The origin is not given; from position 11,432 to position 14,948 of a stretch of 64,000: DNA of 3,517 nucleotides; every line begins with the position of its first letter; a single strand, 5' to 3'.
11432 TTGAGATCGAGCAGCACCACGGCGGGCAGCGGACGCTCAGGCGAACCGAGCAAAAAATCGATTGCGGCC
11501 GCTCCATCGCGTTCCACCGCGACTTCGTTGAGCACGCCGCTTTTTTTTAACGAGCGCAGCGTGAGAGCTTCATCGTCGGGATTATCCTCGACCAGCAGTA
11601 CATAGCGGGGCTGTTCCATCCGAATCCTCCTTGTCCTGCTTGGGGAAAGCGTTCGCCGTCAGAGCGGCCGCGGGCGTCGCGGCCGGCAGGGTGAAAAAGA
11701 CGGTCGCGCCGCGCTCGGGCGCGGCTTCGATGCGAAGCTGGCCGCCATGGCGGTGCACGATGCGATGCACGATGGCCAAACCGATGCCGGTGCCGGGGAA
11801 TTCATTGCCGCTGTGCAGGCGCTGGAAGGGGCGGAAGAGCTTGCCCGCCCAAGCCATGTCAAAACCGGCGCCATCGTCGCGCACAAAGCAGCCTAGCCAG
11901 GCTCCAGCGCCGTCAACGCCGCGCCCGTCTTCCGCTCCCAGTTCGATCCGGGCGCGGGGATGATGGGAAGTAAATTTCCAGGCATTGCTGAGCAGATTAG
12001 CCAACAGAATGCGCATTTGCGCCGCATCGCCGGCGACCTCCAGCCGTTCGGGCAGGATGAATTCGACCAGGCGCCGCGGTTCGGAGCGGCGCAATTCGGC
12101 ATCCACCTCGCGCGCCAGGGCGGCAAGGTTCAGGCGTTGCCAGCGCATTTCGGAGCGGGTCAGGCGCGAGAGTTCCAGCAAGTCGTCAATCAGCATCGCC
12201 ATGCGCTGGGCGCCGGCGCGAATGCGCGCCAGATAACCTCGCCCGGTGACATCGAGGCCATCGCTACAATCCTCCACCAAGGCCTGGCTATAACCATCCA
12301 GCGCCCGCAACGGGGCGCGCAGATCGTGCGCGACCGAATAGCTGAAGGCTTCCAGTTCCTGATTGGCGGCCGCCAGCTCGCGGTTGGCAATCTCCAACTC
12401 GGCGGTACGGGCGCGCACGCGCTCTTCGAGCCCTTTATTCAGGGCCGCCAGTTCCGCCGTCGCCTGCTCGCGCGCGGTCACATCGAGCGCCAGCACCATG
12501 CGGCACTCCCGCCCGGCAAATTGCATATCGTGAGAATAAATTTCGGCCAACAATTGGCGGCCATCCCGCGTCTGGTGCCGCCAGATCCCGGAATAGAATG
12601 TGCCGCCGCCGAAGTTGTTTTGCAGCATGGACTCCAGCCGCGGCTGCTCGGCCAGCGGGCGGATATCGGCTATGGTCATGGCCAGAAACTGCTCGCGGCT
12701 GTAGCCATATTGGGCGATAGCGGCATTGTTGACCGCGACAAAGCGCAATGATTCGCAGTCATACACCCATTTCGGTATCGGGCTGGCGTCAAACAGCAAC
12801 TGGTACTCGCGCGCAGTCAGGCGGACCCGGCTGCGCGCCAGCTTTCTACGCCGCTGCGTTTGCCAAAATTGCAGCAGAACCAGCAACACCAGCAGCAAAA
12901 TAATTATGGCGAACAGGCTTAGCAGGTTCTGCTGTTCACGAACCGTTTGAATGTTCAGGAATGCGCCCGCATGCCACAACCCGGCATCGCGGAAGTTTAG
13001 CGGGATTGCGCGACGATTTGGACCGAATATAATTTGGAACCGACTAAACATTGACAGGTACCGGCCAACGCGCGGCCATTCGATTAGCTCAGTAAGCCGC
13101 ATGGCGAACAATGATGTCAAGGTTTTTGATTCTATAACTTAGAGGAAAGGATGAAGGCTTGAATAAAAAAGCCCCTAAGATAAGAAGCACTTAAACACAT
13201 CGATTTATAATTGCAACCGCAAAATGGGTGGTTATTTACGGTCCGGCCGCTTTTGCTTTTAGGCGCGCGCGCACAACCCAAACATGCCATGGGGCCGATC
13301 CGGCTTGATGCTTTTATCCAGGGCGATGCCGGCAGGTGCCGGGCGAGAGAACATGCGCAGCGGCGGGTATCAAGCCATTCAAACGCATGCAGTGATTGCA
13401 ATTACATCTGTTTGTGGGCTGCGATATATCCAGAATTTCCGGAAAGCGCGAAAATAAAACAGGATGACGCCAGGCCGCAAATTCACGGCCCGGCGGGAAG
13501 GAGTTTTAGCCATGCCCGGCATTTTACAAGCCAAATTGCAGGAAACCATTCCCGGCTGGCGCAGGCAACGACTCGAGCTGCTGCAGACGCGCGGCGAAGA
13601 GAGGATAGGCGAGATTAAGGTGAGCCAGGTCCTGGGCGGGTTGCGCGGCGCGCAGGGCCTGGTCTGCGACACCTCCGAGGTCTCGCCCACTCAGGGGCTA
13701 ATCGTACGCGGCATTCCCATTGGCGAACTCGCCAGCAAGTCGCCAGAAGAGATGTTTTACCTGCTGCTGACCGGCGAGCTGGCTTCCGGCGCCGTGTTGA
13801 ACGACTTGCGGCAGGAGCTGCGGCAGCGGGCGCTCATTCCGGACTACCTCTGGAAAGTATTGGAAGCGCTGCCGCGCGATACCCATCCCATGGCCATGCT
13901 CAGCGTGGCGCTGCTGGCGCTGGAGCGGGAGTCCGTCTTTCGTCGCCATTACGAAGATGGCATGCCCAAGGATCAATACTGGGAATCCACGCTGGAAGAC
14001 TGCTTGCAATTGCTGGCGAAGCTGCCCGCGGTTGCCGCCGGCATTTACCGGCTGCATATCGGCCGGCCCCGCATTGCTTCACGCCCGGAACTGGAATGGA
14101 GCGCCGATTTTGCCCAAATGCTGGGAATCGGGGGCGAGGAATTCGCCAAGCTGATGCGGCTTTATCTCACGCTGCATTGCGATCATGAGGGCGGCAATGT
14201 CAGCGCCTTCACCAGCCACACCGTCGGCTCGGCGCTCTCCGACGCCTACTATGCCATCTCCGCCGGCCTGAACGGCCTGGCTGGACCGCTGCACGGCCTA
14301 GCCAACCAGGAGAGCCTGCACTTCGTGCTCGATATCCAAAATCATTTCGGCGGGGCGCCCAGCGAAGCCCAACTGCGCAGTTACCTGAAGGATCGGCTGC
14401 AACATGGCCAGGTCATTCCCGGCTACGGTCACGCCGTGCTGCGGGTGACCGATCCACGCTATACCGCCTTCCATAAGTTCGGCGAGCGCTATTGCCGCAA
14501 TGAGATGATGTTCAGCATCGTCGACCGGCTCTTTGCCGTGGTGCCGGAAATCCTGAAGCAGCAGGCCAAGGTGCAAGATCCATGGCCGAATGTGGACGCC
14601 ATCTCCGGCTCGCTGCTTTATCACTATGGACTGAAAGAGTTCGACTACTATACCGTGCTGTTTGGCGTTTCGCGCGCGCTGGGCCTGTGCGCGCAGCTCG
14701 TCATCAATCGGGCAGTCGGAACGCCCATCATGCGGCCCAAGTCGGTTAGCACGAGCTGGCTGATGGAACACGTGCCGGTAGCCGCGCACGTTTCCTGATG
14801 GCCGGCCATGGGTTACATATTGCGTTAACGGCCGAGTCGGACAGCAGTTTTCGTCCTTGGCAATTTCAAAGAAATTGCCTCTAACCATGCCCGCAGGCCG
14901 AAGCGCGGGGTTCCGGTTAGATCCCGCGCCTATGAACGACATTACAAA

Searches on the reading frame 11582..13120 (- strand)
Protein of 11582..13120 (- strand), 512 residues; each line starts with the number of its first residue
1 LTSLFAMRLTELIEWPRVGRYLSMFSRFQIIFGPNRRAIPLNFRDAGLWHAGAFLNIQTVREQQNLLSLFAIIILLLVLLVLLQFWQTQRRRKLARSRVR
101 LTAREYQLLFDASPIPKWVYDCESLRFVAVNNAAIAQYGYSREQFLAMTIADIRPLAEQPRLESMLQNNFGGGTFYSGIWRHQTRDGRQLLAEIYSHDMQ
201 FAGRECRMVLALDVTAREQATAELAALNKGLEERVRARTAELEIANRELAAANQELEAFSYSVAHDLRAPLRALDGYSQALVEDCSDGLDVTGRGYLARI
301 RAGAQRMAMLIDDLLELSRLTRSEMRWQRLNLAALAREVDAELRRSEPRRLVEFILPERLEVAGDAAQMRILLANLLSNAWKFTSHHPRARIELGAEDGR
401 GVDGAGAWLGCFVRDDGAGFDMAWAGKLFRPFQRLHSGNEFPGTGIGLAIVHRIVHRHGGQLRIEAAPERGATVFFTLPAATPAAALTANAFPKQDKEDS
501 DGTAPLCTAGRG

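Call 60: search_protein_families(library=pfam, proteins=[window:11582-13120:-], max_evalue=0.00001)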
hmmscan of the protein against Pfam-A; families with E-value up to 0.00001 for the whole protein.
window:11582-13120:- (512 aa): 2 families
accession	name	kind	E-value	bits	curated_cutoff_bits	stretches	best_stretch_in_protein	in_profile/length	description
PF02518.31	HATPase_c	-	4.6e-20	72.6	26.4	1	364-481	1-110/111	Histidine kinase-, DNA gyrase B-, and HSP90-like ATPase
PF00512.31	HisKA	-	2e-12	47.4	26.9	1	257-321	3-64/66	His Kinase A (phospho-acceptor) domain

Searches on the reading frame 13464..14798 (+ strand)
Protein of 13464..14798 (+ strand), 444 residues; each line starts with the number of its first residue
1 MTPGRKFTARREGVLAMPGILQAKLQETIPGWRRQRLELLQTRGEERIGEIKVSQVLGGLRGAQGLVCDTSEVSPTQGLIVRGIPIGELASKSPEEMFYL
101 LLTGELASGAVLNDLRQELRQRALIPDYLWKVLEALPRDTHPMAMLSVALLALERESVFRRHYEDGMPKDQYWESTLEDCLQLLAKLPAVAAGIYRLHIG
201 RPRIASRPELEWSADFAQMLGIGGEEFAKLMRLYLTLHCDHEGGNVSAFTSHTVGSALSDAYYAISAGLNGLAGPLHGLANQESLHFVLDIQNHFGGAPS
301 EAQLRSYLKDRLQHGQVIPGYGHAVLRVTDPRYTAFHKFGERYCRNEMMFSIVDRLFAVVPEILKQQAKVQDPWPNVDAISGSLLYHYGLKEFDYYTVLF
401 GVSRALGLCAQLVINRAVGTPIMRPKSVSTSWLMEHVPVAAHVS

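Call 60: search_protein_families(library=pfam, proteins=[window:13464-14798:+], max_evalue=0.00001)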
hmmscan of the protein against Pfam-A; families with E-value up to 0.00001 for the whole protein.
window:13464-14798:+ (444 aa): 1 family
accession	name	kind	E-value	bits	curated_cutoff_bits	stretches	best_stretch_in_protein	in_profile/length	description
PF00285.26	Citrate_synt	-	1.1e-94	317.9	27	1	59-426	1-357/357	Citrate synthase, C-terminal domain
